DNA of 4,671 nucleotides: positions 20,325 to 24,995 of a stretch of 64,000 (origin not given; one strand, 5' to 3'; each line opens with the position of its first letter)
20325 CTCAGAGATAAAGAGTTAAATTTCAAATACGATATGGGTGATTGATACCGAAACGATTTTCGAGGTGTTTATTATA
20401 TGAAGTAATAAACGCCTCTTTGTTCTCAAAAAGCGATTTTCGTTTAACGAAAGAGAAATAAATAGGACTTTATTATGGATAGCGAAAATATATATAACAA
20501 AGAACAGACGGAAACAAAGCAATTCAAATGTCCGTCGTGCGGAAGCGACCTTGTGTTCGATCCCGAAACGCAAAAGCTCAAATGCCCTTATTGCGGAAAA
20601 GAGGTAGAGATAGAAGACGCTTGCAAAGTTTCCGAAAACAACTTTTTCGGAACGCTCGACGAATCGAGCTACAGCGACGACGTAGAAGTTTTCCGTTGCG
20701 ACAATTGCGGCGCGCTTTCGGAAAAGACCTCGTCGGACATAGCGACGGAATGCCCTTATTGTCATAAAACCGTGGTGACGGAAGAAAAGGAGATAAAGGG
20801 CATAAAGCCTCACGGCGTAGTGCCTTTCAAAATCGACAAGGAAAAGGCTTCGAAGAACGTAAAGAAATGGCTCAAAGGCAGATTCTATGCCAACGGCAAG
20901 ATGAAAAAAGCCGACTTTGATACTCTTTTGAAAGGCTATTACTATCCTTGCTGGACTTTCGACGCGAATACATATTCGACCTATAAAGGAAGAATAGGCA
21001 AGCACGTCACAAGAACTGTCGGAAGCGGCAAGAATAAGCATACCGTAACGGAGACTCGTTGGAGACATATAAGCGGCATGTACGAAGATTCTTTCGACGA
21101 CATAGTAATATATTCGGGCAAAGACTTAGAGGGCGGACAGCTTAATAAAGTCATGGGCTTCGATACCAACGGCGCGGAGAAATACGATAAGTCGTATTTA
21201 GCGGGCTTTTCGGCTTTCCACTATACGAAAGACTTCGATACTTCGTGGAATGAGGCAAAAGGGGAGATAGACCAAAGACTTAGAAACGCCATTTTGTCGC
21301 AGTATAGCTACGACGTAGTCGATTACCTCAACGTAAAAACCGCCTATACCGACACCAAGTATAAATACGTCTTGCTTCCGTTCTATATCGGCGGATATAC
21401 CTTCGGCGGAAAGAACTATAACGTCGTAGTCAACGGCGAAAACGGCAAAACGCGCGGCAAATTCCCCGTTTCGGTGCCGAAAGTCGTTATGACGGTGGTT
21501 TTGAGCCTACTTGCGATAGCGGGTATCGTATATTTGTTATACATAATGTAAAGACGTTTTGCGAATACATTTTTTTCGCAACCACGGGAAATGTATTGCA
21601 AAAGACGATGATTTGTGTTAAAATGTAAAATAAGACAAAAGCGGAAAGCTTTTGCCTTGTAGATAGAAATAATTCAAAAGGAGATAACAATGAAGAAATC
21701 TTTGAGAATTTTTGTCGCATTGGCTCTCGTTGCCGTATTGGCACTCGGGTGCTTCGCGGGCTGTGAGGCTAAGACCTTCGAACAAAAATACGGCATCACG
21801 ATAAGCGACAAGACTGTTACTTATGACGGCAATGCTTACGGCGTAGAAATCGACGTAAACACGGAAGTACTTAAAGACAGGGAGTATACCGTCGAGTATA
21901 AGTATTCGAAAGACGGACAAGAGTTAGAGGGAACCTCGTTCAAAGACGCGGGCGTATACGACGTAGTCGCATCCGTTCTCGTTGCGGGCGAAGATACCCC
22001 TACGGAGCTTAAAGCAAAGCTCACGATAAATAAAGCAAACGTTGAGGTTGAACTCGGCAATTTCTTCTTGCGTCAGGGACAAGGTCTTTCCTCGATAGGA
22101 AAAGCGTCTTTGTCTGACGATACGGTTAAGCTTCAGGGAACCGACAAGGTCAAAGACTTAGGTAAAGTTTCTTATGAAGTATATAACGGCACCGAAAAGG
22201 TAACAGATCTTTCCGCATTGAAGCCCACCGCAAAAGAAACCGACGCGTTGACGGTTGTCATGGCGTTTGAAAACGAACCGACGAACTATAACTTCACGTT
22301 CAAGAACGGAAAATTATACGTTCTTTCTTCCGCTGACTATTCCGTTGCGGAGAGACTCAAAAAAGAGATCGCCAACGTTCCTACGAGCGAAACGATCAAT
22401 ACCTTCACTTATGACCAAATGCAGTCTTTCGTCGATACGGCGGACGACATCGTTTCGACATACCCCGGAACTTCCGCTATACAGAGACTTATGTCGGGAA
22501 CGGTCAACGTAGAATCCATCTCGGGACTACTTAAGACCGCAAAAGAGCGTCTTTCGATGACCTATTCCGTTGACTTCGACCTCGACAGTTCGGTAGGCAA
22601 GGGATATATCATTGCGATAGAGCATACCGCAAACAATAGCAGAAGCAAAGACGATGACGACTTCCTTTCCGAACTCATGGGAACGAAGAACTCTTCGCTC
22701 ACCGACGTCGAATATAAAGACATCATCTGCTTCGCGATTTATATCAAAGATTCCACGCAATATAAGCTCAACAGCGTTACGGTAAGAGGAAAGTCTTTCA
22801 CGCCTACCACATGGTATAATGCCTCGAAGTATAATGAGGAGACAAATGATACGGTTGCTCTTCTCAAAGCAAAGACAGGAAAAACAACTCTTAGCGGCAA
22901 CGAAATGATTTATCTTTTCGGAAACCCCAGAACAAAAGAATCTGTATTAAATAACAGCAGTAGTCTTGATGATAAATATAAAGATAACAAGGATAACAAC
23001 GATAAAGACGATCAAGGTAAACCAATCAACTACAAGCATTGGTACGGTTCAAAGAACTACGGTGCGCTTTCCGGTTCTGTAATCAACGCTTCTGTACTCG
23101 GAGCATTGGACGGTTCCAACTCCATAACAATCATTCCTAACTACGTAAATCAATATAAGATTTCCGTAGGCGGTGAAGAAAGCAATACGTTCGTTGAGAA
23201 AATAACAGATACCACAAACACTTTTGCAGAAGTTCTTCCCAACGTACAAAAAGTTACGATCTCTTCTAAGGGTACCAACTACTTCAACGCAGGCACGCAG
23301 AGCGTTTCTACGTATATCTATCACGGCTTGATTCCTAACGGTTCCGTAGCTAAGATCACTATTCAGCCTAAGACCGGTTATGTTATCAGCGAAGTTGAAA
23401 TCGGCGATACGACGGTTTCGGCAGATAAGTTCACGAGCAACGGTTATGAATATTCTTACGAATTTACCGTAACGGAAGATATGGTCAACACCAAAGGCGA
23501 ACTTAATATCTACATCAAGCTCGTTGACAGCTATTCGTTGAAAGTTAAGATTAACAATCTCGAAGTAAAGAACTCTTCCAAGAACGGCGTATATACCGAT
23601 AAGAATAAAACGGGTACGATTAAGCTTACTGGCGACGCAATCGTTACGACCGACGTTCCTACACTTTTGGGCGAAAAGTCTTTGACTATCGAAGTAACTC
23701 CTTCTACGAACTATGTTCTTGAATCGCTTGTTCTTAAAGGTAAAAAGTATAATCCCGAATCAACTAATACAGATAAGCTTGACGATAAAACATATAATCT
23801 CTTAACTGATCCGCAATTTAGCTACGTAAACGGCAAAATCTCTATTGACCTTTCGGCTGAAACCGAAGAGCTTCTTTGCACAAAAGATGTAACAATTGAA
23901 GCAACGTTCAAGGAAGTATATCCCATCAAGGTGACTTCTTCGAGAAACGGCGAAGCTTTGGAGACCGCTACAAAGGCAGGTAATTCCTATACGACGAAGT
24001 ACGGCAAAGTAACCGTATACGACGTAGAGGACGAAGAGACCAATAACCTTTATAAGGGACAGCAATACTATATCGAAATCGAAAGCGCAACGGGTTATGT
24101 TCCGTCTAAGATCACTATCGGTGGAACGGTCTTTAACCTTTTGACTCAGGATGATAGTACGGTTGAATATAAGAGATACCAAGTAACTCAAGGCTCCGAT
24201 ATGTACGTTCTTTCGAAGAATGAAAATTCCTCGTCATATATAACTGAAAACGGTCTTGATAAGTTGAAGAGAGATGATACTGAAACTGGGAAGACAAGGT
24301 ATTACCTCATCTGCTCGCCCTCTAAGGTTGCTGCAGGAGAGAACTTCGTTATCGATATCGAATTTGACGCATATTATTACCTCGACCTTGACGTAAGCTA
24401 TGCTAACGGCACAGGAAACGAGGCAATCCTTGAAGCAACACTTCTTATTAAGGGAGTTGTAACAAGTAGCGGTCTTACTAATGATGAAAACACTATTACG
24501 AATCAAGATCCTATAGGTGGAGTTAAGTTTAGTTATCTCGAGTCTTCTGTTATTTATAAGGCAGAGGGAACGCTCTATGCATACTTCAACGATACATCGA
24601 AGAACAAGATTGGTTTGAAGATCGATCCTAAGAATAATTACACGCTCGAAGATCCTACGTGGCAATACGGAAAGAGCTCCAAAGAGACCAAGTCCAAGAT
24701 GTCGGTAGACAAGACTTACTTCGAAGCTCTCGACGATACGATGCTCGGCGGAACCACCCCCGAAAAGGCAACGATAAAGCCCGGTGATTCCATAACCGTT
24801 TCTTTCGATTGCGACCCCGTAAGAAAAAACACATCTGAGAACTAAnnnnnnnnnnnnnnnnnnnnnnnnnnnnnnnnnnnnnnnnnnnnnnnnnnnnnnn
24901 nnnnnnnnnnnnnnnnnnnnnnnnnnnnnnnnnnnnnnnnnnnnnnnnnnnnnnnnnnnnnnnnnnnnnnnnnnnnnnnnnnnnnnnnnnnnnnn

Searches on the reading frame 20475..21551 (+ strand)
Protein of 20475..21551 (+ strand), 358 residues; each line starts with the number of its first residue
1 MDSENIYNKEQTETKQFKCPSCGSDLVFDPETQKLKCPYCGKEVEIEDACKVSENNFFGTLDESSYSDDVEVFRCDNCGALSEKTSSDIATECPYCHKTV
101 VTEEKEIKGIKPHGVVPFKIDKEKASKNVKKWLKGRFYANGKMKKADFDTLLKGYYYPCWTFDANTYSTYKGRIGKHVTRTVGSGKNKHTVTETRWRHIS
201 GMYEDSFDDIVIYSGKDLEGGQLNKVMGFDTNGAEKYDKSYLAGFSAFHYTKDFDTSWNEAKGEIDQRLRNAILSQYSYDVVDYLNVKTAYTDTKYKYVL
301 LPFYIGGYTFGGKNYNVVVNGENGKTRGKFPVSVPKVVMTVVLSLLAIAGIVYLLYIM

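Call 7: search_protein_families(library=pfam, proteins=[window:20475-21551:+])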
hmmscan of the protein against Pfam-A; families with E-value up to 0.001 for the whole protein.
window:20475-21551:+ (358 aa): 7 families
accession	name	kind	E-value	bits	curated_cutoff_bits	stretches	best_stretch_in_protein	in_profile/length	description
PF13248.11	Zn_ribbon_3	-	4.9e-06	26.3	27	0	17-42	3-24/26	zinc-ribbon domain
PF08271.17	Zn_Ribbon_TF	-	1.3e-05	25.1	29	1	17-48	1-33/43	TFIIB zinc-binding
PF09723.15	Zn_ribbon_8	-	5.9e-05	23.4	34.4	0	73-99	6-36/41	Zinc ribbon domain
PF06397.17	Desulfoferrod_N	-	7.8e-05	22.7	23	0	32-46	4-18/36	Desulfoferrodoxin, N-terminal domain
PF24460.1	DUF7575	-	7.9e-05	22.4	28.5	0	35-45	4-14/28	Domain of unknown function (DUF7575)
PF23454.1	Zn_ribbon_Brz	-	0.00069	20.6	27.9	0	32-46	3-17/58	Transcriptional regulator Brz zinc beta ribbon domain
PF10601.15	zf-LITAF-like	-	0.0009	19.8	23.8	0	90-107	5-22/70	LITAF-like zinc ribbon domain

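Call 61: search_protein_families(library=padloc, proteins=[window:20475-21551:+], max_evalue=0.001)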
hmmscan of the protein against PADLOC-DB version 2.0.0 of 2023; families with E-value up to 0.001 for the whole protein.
window:20475-21551:+ (358 aa): 0 families

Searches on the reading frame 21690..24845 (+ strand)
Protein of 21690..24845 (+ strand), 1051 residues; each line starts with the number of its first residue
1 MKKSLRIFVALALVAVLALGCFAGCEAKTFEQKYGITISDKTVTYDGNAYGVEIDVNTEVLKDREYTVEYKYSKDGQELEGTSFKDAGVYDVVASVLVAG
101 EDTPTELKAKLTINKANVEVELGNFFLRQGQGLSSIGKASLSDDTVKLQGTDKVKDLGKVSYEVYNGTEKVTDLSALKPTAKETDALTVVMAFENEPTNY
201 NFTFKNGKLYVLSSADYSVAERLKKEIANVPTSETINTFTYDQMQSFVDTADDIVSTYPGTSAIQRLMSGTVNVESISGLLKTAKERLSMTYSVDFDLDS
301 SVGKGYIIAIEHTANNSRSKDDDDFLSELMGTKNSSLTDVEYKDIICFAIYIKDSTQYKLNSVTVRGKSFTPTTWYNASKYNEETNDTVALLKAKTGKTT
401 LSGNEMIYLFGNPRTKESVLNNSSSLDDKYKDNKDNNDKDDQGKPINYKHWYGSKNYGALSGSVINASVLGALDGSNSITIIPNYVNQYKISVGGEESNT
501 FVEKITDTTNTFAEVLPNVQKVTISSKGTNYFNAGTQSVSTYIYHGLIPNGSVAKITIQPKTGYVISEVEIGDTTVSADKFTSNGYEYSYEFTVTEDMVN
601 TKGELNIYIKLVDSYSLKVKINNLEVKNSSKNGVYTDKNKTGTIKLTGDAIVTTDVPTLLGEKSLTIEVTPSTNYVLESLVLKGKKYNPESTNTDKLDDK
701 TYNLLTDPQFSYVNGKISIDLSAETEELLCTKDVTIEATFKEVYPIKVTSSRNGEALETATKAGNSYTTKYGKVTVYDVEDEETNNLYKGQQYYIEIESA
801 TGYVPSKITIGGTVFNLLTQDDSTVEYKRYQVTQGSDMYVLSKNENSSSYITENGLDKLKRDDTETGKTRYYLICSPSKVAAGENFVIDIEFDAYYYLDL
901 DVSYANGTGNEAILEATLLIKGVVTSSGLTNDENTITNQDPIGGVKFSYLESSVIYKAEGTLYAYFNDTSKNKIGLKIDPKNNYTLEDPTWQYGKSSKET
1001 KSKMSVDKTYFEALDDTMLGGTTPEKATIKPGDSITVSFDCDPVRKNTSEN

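Call 7: search_protein_families(library=pfam, proteins=[window:21690-24845:+])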
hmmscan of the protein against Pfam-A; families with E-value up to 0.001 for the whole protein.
window:21690-24845:+ (1051 aa): 0 families

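Call 11: find_homologous_proteins(query=window:21690-24845:+)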
Query window:21690-24845:+ (1051 aa): 11 proteins with E <= 0.001 among 8000 candidates.
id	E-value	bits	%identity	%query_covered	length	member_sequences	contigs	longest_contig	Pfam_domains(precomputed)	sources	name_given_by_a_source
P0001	0.0e+0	2286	100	100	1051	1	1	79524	-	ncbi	-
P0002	0.0e+0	1605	73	100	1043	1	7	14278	-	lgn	-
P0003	0.0e+0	1539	70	100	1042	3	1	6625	-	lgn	-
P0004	0.0e+0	1463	68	100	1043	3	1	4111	-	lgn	-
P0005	0.0e+0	1312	62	99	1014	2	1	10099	-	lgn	-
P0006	0.0e+0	1308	63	99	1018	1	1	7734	-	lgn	-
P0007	2.8e-181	623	58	33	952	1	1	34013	-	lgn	-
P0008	2.0e-146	508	35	99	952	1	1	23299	-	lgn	-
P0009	9.7e-133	463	33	99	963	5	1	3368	-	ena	-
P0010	1.5e-132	462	32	99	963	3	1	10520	-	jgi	-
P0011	3.2e-121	424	34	82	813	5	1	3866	-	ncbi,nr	ncbi:MAG: hypothetical protein IKL61_01085, partial [Clostridia bacterium]|nr:hypothetical protein [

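Call 12: find_encoding_contigs(protein=P0001, flank=3000, max_places=3)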
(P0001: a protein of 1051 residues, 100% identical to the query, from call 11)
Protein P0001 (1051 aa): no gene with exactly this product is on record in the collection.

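Call 13: find_encoding_contigs(protein=P0002, flank=4000, max_places=7)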
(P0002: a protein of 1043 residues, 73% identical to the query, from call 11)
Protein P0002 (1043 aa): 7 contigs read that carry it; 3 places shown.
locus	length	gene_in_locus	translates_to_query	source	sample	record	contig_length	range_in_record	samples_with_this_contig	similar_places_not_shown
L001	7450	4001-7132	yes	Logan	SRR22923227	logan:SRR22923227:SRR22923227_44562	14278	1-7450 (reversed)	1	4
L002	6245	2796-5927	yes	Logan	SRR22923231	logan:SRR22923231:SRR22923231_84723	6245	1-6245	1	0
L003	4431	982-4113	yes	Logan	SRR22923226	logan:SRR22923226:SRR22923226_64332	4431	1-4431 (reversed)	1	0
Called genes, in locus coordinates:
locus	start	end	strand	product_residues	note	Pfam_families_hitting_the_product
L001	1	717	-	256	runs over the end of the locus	-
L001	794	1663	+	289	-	-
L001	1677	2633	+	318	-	-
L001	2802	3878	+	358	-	PF23454:Zn_ribbon_Brz (faint), PF08271:Zn_Ribbon_TF (weak)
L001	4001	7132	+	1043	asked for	-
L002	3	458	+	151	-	?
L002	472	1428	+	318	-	-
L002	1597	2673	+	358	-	PF23454:Zn_ribbon_Brz (faint), PF08271:Zn_Ribbon_TF (weak)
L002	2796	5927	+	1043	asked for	-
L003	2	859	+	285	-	?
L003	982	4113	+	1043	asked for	-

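Call 51: find_encoding_contigs(protein=P0005, flank=5000, max_places=2)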
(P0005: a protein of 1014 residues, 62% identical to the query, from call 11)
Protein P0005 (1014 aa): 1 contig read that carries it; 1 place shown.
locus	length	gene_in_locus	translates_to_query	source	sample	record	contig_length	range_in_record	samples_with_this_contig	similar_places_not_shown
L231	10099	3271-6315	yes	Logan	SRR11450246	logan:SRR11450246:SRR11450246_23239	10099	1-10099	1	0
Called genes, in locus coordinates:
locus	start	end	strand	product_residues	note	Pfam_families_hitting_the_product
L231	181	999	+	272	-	-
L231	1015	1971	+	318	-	-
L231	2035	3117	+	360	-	PF08271:Zn_Ribbon_TF (weak), PF13248:Zn_ribbon_3 (faint), PF26082:zf-C2H2_AcuF (faint)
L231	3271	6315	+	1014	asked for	-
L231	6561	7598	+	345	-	PF13421:Band_7_1, PF01145:Band_7, PF12773:DZR, PF13240:Zn_Ribbon_1 (weak), PF13248:Zn_ribbon_3 (weak), PF12773:DZR, PF13240:Zn_Ribbon_1, PF13248:Zn_ribbon_3, +4 more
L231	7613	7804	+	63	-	PF08984:DUF1858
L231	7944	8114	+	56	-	-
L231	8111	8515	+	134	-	-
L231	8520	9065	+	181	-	PF02677:QueH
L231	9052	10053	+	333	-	PF10974:DUF2804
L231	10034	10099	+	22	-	?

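Call 52: find_encoding_contigs(protein=P0003, flank=5000, max_places=2)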
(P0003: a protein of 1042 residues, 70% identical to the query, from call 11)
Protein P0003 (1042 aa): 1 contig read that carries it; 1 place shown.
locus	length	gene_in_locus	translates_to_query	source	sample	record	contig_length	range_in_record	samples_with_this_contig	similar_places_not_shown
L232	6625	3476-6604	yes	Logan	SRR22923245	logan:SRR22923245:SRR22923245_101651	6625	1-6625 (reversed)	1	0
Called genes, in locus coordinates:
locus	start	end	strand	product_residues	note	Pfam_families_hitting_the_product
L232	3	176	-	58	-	?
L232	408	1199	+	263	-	-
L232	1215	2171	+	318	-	-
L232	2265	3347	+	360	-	PF08271:Zn_Ribbon_TF (faint), PF13248:Zn_ribbon_3 (faint), PF24460:DUF7575 (faint), PF26082:zf-C2H2_AcuF (faint)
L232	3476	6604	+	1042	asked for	-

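Call 53: find_encoding_contigs(protein=P0006, flank=5000, max_places=2)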
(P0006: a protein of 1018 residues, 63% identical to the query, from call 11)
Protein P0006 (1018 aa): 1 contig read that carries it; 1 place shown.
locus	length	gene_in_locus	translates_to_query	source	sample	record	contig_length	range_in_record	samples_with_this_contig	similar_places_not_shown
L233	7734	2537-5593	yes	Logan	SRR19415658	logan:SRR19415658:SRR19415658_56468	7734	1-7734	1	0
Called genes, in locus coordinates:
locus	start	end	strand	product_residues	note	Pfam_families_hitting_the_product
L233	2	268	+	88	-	?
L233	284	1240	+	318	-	-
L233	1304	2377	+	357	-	PF08271:Zn_Ribbon_TF (weak), PF13248:Zn_ribbon_3 (faint)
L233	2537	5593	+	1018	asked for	-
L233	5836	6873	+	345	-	PF13421:Band_7_1, PF01145:Band_7, PF12773:DZR, PF13240:Zn_Ribbon_1 (weak), PF13248:Zn_ribbon_3 (weak), PF12773:DZR, PF13240:Zn_Ribbon_1, PF13248:Zn_ribbon_3 (weak), +4 more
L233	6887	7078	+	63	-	PF08984:DUF1858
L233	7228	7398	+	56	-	-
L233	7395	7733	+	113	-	?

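Call 57: list_cluster_members(proteins=[P0001, P0012])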
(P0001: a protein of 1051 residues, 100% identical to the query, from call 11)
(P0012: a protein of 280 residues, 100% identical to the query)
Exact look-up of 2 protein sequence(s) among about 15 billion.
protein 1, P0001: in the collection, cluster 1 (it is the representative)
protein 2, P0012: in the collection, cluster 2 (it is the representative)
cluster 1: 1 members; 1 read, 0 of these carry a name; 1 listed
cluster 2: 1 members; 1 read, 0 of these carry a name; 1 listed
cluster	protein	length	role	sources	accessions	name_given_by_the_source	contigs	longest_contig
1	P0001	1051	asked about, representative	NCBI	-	-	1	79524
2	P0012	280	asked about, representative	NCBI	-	-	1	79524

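Call 61: search_protein_families(library=padloc, proteins=[window:21690-24845:+], max_evalue=0.001)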
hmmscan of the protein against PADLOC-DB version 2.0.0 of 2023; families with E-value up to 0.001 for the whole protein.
window:21690-24845:+ (1051 aa): 0 families
